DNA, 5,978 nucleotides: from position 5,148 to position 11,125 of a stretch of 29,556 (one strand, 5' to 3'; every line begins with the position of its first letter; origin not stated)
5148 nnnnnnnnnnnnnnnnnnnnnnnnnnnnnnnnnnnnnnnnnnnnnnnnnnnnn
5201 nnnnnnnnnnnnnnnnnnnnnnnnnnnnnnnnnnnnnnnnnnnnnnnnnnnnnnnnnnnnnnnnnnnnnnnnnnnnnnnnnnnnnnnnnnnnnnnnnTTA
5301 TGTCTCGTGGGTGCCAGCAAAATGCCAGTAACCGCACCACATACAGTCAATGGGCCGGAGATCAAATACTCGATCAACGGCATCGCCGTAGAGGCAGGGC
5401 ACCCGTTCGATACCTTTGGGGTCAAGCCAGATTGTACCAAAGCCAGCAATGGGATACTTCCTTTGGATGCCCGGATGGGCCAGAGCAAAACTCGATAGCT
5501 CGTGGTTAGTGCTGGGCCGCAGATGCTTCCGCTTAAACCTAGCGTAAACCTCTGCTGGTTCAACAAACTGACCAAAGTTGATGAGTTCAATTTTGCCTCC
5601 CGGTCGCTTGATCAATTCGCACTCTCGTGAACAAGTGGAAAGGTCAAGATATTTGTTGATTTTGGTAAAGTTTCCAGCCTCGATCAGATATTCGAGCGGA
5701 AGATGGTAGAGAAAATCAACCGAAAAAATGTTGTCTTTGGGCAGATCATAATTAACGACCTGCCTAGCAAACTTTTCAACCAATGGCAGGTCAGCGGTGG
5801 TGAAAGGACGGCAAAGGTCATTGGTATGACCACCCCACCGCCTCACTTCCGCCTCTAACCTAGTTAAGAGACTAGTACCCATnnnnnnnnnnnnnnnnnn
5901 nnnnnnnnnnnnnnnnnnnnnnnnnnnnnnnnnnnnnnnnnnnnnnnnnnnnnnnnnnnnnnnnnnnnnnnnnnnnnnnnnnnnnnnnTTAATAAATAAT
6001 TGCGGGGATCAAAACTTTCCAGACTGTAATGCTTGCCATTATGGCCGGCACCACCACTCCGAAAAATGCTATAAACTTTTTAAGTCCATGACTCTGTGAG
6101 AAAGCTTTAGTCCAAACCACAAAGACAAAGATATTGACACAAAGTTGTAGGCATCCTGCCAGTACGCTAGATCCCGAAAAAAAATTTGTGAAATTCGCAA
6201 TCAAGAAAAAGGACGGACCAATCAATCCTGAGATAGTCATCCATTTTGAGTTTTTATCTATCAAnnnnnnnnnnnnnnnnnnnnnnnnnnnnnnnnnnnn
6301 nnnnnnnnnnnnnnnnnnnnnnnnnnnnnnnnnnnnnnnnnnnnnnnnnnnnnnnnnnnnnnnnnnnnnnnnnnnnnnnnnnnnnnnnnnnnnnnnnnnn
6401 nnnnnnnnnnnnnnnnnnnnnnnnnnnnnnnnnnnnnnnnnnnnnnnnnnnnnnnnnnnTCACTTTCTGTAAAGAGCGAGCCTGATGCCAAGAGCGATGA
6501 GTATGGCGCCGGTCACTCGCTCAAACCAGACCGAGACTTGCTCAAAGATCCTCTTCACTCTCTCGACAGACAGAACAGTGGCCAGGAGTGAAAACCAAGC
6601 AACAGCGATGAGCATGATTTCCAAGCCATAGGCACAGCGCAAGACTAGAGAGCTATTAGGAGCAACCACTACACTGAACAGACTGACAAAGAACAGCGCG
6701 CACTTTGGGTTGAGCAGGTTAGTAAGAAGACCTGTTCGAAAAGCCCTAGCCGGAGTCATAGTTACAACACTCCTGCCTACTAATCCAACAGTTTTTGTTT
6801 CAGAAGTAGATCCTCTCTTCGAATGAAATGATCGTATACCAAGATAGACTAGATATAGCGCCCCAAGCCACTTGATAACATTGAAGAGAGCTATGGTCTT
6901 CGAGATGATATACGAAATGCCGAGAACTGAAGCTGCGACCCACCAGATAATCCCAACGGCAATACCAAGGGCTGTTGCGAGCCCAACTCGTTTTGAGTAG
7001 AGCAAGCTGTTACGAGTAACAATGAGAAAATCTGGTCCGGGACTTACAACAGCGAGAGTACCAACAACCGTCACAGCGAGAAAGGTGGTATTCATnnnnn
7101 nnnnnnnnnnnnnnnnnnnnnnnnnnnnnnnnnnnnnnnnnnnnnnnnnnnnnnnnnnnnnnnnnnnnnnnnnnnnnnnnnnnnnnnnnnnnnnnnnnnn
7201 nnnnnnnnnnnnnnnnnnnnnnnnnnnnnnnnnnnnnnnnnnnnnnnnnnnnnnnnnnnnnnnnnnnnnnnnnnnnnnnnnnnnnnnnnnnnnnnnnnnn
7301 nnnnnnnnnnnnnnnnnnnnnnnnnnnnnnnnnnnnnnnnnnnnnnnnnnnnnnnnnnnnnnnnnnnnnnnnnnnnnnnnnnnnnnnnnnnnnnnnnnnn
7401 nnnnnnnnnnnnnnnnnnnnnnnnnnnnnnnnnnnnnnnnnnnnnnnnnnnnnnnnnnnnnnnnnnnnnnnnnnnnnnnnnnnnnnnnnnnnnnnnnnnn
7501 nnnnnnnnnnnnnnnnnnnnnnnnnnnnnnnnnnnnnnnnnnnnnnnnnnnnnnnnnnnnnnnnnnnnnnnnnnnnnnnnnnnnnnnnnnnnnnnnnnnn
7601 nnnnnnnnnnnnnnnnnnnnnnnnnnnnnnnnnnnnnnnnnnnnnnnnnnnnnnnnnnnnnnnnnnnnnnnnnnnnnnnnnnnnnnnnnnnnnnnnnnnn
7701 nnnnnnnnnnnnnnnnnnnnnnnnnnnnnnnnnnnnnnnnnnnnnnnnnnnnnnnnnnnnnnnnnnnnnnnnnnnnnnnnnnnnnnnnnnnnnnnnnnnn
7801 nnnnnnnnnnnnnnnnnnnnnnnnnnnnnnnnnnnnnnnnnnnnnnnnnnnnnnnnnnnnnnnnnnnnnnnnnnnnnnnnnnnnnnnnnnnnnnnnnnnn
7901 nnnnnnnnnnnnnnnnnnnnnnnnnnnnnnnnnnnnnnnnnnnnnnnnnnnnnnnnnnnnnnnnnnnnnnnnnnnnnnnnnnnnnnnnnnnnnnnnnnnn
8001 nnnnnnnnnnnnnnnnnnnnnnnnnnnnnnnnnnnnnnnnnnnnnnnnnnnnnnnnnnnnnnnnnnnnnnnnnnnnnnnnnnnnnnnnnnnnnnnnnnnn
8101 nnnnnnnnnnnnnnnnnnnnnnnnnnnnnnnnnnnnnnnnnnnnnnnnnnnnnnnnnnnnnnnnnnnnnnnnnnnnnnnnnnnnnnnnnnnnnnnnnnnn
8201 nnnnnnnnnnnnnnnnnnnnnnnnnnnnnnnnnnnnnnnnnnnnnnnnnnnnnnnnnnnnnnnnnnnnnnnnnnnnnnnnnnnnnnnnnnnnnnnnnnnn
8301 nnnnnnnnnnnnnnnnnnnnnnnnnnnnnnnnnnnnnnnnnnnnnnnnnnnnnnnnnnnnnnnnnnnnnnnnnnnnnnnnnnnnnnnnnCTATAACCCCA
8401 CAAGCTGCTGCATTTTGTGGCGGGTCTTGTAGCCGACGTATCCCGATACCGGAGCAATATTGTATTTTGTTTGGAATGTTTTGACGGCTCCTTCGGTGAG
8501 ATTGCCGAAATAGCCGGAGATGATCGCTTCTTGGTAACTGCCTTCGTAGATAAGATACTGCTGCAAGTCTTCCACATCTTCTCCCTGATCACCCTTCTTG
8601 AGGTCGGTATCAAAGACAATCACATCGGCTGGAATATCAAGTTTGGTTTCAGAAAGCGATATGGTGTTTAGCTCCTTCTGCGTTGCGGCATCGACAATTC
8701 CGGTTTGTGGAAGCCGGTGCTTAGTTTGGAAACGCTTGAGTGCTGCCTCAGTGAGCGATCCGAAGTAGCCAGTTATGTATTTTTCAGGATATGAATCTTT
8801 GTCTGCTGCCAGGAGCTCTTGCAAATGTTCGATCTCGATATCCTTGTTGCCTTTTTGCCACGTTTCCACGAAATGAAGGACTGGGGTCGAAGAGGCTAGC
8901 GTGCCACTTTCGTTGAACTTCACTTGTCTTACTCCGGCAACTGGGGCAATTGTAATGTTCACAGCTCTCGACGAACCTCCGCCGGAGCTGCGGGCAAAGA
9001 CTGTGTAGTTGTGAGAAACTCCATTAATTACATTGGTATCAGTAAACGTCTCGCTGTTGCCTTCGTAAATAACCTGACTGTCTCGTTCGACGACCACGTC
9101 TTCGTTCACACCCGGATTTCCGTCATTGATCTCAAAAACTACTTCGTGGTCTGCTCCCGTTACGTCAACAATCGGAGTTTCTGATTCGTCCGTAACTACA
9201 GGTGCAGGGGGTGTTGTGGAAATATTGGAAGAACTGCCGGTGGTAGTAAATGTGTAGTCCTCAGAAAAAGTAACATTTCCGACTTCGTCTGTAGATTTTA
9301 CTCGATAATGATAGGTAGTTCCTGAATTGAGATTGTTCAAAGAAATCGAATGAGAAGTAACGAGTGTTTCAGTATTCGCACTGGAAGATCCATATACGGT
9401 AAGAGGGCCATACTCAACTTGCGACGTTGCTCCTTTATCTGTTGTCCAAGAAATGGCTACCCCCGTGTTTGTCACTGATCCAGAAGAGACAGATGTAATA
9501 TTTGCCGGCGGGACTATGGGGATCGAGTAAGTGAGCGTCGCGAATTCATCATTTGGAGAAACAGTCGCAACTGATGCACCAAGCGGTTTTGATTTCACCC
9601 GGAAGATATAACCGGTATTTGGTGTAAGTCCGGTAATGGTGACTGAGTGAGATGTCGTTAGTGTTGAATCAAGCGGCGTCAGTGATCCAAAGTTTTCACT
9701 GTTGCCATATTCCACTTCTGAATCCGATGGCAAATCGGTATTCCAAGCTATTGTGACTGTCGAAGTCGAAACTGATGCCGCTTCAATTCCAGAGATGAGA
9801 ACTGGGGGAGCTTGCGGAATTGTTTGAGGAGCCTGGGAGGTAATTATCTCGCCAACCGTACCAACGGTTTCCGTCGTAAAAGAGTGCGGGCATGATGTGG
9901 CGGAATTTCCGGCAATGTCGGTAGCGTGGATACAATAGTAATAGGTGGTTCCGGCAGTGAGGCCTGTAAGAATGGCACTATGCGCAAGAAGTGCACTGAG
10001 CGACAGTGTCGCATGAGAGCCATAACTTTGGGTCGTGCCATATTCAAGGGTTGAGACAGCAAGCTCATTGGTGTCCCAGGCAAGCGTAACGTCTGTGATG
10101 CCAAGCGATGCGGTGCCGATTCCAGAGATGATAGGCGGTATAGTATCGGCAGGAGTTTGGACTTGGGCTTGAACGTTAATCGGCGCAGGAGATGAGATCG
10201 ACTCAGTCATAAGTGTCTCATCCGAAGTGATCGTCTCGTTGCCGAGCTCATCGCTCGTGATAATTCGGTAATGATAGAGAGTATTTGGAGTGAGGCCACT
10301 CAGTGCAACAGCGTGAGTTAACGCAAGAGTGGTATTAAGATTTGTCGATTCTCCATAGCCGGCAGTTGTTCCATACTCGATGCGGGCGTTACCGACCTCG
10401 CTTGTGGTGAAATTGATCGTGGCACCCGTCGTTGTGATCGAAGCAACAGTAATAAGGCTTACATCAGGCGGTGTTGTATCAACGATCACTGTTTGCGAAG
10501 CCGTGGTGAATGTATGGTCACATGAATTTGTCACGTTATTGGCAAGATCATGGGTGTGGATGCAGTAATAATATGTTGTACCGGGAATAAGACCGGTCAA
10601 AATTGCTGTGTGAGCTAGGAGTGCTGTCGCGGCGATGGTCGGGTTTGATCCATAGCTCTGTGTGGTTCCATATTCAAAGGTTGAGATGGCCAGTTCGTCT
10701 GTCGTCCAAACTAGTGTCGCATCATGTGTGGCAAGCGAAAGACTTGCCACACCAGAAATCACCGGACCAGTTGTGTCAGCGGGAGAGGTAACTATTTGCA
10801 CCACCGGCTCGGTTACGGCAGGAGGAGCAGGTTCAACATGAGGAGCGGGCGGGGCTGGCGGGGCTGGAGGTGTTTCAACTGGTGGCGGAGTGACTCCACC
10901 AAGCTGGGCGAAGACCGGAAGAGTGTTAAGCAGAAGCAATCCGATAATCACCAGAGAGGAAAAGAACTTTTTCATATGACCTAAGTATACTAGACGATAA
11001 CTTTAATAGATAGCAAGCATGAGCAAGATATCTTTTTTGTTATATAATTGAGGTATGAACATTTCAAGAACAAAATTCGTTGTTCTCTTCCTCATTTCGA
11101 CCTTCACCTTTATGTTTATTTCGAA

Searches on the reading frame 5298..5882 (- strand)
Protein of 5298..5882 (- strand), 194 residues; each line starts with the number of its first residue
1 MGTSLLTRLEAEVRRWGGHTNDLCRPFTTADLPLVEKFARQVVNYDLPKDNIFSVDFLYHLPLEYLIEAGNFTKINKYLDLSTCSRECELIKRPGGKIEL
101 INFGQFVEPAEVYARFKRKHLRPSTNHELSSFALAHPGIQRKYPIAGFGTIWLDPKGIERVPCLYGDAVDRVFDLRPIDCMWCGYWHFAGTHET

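Call 4: search_protein_families(library=pfam, proteins=[window:5298-5882:-], max_evalue=0.01)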
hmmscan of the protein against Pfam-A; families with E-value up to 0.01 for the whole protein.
window:5298-5882:- (194 aa): 0 families

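Call 31: search_protein_families(library=ncbifam, proteins=[window:5298-5882:-], max_evalue=0.01)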
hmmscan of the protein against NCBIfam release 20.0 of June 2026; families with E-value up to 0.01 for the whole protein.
window:5298-5882:- (194 aa): 0 families

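Call 33: find_encoding_contigs(protein=window:5298-5882:-, flank=10000, max_places=10)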
Protein window:5298-5882:- (194 aa): no gene with exactly this product is on record in the collection.

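Call 45: search_protein_families(library=phrogs, proteins=[window:5298-5882:-], max_evalue=0.01)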
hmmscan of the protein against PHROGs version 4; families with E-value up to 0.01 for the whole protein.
window:5298-5882:- (194 aa): 0 families

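Call 46: search_protein_families(library=padloc, proteins=[window:5298-5882:-], max_evalue=0.01)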
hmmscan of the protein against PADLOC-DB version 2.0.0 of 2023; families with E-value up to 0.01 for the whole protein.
window:5298-5882:- (194 aa): 0 families

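Call 82: find_homologous_proteins(query=window:5298-5882:-)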
Query window:5298-5882:- (194 aa): 1 proteins with E <= 0.001 among 169 candidates.
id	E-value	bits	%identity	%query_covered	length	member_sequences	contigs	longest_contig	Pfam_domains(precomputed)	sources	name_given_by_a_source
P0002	7.5e-134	462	100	100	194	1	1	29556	-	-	-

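Call 87: search_protein_representatives(protein=window:5298-5882:-)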
Query: 194 residues. Proteins with E-value up to 0.001 (for the whole library): 755; up to 1e-10: 44; up to 1e-30: 1. The best 150 are listed.
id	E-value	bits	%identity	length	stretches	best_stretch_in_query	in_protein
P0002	2.4e-134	461.8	100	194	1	1-194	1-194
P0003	2.3e-21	92.7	31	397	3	97-184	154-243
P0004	8.1e-16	74.6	31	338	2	52-166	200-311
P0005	1.5e-15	73.8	30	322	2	100-182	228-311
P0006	1.5e-15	73.7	30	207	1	3-193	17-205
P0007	2.6e-15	73.0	32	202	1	49-189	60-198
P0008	2.7e-14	69.7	34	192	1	50-191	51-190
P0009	3.5e-14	69.3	33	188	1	59-190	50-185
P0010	8.4e-14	68.1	37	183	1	97-190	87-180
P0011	9.7e-14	67.8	34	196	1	51-193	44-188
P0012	3.2e-13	66.2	31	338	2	15-172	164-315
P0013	3.4e-13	66.1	26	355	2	53-190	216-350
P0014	3.4e-13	66.1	33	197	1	52-187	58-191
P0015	5.2e-13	65.5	34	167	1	63-190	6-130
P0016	9.4e-13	64.6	27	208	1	3-191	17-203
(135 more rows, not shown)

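Call 88: find_encoding_contigs(protein=P0006, flank=5000, max_places=4)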
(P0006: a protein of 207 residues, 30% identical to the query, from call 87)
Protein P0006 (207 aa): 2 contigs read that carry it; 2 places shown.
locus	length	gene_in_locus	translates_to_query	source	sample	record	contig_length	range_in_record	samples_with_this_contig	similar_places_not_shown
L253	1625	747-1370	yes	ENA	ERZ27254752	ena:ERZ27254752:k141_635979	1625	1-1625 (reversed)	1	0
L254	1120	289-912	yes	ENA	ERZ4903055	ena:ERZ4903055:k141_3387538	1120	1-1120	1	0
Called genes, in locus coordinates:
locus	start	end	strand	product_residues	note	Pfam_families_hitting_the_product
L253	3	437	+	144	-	?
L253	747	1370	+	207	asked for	-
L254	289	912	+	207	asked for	-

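Call 89: find_encoding_contigs(protein=P0008, flank=5000, max_places=4)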
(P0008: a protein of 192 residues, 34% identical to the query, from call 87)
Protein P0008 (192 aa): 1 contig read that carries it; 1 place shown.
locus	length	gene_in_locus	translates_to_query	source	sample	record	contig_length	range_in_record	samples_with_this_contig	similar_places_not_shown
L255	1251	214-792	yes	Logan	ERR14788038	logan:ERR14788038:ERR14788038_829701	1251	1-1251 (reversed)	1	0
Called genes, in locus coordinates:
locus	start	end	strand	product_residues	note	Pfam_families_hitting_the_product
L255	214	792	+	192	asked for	-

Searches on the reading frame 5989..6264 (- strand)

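Call 4: search_protein_families(library=pfam, proteins=[window:5989-6264:-], max_evalue=0.01)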
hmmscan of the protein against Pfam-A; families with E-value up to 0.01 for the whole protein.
window:5989-6264:- (91 aa): 0 families

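Call 31: search_protein_families(library=ncbifam, proteins=[window:5989-6264:-], max_evalue=0.01)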
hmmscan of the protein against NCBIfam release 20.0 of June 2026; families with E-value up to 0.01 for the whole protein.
window:5989-6264:- (91 aa): 0 families

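Call 45: search_protein_families(library=phrogs, proteins=[window:5989-6264:-], max_evalue=0.01)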
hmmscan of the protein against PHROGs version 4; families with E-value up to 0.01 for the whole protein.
window:5989-6264:- (91 aa): 1 family
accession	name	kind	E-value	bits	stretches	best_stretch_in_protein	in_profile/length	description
phrog_37657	-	unknown function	0.0012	18.2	1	15-79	495-558/617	-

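Call 46: search_protein_families(library=padloc, proteins=[window:5989-6264:-], max_evalue=0.01)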
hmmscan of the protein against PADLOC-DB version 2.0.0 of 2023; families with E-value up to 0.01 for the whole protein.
window:5989-6264:- (91 aa): 0 families

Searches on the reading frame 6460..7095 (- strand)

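Call 4: search_protein_families(library=pfam, proteins=[window:6460-7095:-], max_evalue=0.01)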
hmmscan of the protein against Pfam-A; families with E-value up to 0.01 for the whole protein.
window:6460-7095:- (211 aa): 1 family
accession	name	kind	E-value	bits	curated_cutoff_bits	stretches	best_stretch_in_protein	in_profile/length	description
PF01810.24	LysE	-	8.9e-34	117.1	25.6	1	15-208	3-191/193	LysE type translocator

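Call 31: search_protein_families(library=ncbifam, proteins=[window:6460-7095:-], max_evalue=0.01)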
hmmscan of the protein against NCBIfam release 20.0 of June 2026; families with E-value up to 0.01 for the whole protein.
window:6460-7095:- (211 aa): 6 families
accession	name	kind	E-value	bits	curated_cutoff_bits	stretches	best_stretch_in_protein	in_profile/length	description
TIGR00949.1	2A76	subfamily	9.6e-51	172.1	183.95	1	18-206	1-185/185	homoserine/threonine efflux transporter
NF007591.0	PRK10229.1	equivalog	2e-33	115.8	288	1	3-209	3-205/206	threonine export protein RhtC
NF008201.0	PRK10958.1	equivalog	2e-20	73.2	165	1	9-208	13-209/212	leucine efflux protein LeuE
NF007812.0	PRK10520.1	equivalog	1.3e-16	60.8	209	1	5-210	6-204/206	homoserine/homoserine lactone efflux protein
TIGR00948.1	2a75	equivalog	5.9e-10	39.2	213.65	1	44-190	28-166/177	L-lysine exporter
NF040495.1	tranport_ArsG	equivalog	0.00025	20.5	200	1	47-206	63-220/225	aromatic aminobenezylarsenical efflux permease ArsG family transporter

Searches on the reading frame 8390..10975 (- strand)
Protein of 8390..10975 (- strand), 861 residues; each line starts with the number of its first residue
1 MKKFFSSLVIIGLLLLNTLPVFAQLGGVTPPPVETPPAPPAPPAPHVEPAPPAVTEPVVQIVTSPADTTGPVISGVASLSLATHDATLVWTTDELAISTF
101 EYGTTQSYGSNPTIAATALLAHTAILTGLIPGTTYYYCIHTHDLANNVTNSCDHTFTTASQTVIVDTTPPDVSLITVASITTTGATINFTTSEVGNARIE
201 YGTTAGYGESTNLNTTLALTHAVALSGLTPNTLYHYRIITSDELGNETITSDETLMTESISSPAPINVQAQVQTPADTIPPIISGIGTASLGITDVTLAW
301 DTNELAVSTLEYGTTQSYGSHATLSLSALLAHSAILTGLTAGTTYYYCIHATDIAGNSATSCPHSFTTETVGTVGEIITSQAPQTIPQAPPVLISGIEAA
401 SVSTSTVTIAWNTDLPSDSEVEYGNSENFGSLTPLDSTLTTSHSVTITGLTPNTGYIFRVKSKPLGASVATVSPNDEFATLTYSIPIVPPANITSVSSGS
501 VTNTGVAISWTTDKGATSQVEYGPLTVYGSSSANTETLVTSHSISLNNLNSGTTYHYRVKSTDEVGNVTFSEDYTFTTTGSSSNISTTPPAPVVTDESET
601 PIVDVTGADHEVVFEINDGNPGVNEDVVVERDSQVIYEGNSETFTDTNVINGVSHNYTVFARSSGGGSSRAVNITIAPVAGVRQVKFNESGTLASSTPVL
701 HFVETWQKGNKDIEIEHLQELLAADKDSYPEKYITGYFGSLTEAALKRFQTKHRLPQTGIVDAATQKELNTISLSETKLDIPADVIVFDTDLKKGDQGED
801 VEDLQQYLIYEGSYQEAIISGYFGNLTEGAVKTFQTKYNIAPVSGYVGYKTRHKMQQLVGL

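Call 4: search_protein_families(library=pfam, proteins=[window:8390-10975:-], max_evalue=0.01)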
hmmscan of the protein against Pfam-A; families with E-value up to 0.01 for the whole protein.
window:8390-10975:- (861 aa): 8 families
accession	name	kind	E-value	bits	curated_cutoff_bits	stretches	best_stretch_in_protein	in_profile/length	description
PF16656.11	Pur_ac_phosph_N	-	3e-39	133.9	30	5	496-578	6-93/93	Purple acid Phosphatase, N-terminal domain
PF01471.23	PG_binding_1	-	1.2e-26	93.1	23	2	797-855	1-57/57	Putative peptidoglycan binding domain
PF00041.27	fn3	-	2.2e-20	73.1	25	2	396-462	5-68/84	Fibronectin type III domain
PF16655.11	PhoD_N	-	1.1e-12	48.7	30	0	529-564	47-81/90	PhoD-like phosphatase, N-terminal domain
PF25059.1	FN3_DSCAM-DSCAML_C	-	3.5e-07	30.9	39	0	539-581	42-82/89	DSCAM/DSCAML C-terminal Fn3-like domain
PF25788.1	Ig_Rha78A_N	-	3.4e-05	24.5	27.4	0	536-578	54-101/105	Rha78A-like, N-terminal immunoglobulin domain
PF16893.11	fn3_2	-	0.0012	19.4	27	0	293-357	15-79/89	Fibronectin type III domain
PF24489.1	Ig_J_second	-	0.0033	17.9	27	0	540-574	54-90/105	Tip attachment protein J second Ig-like domain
